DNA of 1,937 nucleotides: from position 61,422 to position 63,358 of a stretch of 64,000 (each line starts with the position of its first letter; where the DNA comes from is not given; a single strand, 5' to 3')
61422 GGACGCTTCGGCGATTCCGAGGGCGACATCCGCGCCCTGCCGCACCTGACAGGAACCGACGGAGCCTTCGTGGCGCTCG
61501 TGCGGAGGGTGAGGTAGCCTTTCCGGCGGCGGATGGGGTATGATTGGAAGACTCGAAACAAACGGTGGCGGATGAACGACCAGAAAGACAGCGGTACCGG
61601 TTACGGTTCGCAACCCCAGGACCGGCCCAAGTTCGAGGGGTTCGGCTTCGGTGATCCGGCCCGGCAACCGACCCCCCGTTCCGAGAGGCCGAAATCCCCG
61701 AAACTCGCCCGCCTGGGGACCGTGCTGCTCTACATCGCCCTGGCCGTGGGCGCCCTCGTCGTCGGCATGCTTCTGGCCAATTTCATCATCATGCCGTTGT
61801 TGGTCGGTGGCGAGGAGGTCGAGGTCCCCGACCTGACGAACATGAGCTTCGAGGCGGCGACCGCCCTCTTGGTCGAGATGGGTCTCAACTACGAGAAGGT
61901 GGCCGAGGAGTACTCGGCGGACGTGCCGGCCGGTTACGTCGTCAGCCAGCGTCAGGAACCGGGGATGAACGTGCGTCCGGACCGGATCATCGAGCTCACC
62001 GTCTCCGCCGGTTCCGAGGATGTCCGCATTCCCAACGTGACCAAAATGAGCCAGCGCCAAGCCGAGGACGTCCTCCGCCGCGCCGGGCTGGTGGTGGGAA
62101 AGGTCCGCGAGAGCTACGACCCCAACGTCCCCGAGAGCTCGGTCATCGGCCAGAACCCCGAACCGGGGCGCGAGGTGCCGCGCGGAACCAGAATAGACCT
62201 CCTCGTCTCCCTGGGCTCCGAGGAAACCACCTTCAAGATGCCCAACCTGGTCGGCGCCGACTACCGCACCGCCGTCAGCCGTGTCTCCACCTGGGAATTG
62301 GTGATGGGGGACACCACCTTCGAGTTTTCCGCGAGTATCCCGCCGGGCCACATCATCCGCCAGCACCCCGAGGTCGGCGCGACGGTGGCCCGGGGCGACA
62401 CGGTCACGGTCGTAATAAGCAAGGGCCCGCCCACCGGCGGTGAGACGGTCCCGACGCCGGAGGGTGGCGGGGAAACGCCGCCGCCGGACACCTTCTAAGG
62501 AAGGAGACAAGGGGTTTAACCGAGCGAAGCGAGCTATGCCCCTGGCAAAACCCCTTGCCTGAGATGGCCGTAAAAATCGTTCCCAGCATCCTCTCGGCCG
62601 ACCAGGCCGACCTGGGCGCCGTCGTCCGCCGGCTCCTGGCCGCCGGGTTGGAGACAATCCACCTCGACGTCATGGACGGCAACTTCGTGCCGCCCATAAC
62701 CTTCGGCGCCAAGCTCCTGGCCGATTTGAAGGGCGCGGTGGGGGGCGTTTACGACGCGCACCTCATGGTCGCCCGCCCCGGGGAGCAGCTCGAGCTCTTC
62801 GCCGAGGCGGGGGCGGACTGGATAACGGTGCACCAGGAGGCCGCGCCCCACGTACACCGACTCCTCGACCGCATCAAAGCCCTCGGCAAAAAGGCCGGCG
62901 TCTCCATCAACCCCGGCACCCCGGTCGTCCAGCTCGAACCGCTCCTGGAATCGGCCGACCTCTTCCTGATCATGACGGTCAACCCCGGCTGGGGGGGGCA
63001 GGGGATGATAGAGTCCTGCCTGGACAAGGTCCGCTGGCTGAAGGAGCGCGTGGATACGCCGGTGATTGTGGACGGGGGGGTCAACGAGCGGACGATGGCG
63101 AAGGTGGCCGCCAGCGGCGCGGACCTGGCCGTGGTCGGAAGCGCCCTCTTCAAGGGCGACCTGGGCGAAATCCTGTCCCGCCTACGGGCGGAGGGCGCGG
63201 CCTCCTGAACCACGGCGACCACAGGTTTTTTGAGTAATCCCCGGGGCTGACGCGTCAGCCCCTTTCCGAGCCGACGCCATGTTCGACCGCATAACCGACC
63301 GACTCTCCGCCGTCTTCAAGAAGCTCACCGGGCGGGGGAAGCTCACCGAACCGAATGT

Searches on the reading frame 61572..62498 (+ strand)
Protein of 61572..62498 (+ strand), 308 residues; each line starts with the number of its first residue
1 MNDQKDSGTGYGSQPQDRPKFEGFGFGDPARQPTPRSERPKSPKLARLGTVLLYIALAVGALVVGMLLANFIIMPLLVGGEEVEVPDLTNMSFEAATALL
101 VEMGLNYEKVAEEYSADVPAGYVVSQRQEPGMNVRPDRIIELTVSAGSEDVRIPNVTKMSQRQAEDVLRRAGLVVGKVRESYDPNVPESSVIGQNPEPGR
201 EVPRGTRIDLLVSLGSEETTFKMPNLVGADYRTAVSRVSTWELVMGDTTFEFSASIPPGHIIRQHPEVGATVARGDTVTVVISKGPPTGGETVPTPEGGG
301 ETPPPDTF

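Call 69: search_protein_families(library=pfam, proteins=[window:61572-62498:+], max_evalue=0.00001)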
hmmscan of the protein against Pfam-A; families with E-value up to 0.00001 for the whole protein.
window:61572-62498:+ (308 aa): 1 family
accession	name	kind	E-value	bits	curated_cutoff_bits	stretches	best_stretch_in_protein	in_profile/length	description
PF03793.24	PASTA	-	5.1e-49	164.5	23.2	3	151-213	1-63/64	PASTA domain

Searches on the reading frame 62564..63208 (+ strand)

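Call 69: search_protein_families(library=pfam, proteins=[window:62564-63208:+], max_evalue=0.00001)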
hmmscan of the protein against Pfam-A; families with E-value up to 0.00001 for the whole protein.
window:62564-63208:+ (214 aa): 1 family
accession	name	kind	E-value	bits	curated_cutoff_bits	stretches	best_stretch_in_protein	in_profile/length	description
PF00834.25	Ribul_P_3_epim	-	3e-61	206.7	21.1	1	4-196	1-198/198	Ribulose-phosphate 3 epimerase family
